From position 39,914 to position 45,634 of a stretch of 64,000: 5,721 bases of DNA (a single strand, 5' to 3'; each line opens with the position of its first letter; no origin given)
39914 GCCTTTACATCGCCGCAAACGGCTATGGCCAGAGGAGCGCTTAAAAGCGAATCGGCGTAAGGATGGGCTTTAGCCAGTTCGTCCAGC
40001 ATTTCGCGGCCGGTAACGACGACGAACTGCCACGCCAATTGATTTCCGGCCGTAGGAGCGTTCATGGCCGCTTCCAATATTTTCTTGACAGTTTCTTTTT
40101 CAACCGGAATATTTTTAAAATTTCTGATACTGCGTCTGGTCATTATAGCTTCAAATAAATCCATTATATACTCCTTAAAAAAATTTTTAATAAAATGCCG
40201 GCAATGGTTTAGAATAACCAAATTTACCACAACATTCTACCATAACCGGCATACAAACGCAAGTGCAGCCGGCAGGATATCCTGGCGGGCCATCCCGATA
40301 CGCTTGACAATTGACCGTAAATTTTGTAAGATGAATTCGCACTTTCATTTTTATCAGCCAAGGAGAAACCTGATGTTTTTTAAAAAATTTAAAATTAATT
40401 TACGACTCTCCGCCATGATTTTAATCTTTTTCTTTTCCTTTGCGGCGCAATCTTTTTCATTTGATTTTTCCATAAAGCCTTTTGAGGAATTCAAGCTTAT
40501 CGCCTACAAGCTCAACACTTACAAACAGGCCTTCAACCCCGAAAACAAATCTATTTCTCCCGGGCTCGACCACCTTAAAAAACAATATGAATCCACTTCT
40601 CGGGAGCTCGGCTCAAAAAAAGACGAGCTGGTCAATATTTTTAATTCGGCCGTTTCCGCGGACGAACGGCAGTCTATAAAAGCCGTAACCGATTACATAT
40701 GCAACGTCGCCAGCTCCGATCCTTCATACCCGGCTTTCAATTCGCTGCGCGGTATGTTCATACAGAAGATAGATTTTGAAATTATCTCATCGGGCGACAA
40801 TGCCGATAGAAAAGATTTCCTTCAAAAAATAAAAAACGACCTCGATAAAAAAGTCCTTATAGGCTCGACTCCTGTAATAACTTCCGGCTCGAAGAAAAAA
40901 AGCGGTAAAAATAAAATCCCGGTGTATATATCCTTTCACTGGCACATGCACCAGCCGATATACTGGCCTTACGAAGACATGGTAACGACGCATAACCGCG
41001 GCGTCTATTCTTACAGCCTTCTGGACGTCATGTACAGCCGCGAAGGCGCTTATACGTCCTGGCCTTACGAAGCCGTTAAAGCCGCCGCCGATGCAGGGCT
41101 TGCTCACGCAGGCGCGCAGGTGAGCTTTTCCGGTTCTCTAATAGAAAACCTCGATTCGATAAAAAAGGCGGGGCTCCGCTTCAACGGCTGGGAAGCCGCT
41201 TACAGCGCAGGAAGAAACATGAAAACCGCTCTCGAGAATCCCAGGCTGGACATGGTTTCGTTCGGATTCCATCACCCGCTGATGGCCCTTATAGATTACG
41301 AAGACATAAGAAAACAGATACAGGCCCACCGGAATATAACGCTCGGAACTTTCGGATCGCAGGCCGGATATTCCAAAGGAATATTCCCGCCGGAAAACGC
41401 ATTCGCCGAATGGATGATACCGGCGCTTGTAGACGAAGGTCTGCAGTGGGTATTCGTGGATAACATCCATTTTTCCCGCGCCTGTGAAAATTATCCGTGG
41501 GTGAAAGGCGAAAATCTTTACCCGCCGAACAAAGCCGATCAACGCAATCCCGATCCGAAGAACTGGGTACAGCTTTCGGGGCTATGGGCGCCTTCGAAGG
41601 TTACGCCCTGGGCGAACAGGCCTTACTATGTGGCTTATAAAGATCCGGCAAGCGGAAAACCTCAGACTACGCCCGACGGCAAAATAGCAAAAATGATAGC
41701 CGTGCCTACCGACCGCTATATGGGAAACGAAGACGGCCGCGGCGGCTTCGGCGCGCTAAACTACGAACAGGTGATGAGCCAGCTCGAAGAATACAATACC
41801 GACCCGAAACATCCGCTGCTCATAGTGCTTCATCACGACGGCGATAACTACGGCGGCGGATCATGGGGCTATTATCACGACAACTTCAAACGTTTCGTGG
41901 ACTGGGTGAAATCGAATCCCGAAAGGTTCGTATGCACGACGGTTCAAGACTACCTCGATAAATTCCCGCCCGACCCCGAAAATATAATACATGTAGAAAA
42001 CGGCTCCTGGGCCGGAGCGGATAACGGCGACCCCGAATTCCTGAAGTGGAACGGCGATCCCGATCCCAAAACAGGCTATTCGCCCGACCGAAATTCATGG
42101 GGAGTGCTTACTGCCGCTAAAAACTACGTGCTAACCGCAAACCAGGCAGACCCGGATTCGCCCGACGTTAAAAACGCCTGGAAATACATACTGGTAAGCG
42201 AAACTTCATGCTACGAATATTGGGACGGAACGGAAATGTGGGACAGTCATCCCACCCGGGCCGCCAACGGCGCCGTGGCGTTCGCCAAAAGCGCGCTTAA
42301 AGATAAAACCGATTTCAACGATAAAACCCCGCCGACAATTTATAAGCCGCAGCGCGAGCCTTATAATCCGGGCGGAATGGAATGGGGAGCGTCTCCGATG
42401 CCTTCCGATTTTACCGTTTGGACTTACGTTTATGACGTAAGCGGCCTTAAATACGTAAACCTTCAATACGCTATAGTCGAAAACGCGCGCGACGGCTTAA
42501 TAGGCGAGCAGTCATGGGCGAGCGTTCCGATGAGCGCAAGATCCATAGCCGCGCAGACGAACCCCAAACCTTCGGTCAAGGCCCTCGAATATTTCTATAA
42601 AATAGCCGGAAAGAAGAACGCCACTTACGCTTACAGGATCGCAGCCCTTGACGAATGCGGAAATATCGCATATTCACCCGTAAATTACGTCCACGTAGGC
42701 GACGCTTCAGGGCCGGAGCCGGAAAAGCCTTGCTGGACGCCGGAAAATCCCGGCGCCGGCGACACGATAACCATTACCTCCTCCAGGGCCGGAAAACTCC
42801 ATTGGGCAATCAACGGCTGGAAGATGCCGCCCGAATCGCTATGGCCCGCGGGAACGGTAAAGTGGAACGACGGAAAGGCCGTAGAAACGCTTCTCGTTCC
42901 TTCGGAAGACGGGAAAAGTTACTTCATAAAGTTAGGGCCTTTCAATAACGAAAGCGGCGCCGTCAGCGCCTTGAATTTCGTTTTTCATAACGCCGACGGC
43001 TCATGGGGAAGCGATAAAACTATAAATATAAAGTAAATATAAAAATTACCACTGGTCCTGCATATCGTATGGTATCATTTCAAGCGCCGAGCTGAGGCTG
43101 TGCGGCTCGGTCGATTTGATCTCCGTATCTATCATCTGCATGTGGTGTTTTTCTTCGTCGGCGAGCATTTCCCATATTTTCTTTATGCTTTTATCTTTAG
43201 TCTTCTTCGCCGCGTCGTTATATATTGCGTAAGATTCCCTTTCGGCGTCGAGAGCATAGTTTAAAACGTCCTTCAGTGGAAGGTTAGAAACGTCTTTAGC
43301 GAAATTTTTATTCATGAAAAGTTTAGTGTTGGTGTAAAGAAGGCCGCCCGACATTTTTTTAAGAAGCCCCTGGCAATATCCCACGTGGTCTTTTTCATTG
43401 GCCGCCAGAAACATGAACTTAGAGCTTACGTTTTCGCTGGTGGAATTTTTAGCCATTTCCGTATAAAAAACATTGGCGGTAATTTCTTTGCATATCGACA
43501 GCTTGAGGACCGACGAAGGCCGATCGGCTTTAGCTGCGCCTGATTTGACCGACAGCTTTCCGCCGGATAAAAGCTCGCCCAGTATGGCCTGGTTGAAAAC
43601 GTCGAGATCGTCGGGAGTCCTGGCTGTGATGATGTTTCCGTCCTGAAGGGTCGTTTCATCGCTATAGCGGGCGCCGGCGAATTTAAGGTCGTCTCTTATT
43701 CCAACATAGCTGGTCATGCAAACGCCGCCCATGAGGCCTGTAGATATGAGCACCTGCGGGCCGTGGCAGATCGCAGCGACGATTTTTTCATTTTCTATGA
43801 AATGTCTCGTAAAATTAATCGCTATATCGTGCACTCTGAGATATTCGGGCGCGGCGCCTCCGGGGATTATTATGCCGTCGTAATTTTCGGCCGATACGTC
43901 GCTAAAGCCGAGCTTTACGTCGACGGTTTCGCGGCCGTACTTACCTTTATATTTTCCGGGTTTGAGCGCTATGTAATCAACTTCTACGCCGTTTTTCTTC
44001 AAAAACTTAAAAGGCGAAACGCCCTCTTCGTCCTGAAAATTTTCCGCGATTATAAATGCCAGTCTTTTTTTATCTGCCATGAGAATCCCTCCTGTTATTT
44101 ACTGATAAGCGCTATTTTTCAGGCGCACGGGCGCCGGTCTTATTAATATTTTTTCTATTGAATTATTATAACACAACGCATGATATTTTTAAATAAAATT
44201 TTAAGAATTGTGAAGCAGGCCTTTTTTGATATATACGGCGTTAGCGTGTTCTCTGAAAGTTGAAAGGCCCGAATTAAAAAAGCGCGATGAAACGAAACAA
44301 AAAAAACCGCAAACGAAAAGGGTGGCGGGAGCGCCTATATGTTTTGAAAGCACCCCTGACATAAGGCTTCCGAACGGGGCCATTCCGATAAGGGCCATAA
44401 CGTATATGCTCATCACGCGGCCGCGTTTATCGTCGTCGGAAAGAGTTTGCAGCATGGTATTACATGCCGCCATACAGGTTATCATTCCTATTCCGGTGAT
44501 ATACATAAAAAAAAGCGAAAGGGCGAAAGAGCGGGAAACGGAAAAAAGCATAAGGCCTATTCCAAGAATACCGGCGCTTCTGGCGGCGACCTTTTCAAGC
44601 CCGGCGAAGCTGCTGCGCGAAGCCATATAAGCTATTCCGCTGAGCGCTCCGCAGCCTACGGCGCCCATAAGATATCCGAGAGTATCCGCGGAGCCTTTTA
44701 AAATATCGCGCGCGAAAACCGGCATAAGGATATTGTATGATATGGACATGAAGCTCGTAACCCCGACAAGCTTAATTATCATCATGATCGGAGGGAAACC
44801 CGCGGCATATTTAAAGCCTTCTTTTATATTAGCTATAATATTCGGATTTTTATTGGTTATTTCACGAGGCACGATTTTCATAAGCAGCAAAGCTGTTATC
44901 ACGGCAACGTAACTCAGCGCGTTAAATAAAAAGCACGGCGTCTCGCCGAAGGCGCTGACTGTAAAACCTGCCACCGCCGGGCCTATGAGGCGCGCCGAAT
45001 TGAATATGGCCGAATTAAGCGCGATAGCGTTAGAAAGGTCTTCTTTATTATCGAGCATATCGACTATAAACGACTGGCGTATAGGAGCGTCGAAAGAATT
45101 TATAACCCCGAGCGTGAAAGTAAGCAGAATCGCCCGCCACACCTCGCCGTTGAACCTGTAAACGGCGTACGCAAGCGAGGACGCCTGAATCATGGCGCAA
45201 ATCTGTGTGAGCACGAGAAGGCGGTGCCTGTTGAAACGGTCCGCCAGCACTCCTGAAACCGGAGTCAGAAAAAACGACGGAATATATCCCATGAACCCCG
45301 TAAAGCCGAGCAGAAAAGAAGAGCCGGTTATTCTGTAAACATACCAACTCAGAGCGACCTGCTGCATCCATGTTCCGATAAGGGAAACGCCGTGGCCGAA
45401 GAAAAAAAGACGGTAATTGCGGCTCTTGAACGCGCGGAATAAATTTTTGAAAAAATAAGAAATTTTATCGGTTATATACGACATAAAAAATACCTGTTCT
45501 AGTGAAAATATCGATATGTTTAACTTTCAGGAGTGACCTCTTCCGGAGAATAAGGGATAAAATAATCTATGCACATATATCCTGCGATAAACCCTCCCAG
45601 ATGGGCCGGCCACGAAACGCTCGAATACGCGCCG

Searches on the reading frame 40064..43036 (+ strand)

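Call 45: search_protein_families(library=pfam, proteins=[window:40064-43036:+])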
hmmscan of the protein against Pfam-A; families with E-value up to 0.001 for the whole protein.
window:40064-43036:+ (990 aa): 1 family
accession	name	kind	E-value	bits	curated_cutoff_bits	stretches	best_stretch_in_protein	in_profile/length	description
PF03065.20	Glyco_hydro_57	-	9.5e-14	51.8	21.2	1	291-471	2-177/291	Glycosyl hydrolase family 57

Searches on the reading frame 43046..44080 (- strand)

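Call 20: search_protein_families(library=pfam, proteins=[window:43046-44080:-])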
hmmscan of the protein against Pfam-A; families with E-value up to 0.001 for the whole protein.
window:43046-44080:- (344 aa): 6 families
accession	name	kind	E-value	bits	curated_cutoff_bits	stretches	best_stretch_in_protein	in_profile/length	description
PF01965.30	DJ-1_PfpI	-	1.9e-45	155.1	26.6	1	5-167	1-163/165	DJ-1/PfpI family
PF02915.23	Rubrerythrin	-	1.5e-18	67.9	22.8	1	191-317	2-133/137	Rubrerythrin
PF13668.12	Ferritin_2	-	1.1e-05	26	24.7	0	271-327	4-70/138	Ferritin-like domain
PF09537.16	DUF2383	-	0.00015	22.3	30.8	0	271-324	4-57/111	Domain of unknown function (DUF2383)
PF22277.2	EncFtn-like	-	0.00017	21.7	27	0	277-317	23-63/85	EncFtn-like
PF00117.34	GATase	-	0.00094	19.3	22.8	0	63-112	39-86/190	Glutamine amidotransferase class-I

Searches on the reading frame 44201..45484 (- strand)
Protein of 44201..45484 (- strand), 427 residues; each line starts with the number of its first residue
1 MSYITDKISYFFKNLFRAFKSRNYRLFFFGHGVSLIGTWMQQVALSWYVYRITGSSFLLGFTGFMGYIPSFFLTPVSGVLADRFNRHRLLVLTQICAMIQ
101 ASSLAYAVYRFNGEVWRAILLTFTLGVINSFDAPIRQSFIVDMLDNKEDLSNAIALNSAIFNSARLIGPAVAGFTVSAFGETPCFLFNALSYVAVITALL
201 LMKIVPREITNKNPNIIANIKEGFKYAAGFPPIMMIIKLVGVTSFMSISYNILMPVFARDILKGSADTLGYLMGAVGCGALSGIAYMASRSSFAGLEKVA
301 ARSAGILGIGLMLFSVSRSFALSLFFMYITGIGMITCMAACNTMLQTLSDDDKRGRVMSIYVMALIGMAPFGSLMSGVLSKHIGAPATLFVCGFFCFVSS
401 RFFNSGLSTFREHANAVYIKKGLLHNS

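Call 20: search_protein_families(library=pfam, proteins=[window:44201-45484:-])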
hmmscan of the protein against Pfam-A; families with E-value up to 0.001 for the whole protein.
window:44201-45484:- (427 aa): 3 families
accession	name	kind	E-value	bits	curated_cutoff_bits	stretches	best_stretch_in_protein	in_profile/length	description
PF05977.19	MFS_3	-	5.6e-56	190.5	27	1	19-399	7-386/524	Transmembrane secretion effector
PF07690.21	MFS_1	-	1.4e-37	129.9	33.4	2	28-363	2-337/347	Major Facilitator Superfamily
PF13347.12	MFS_2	-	6.1e-06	25.5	27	1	12-180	214-385/427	MFS/sugar transport protein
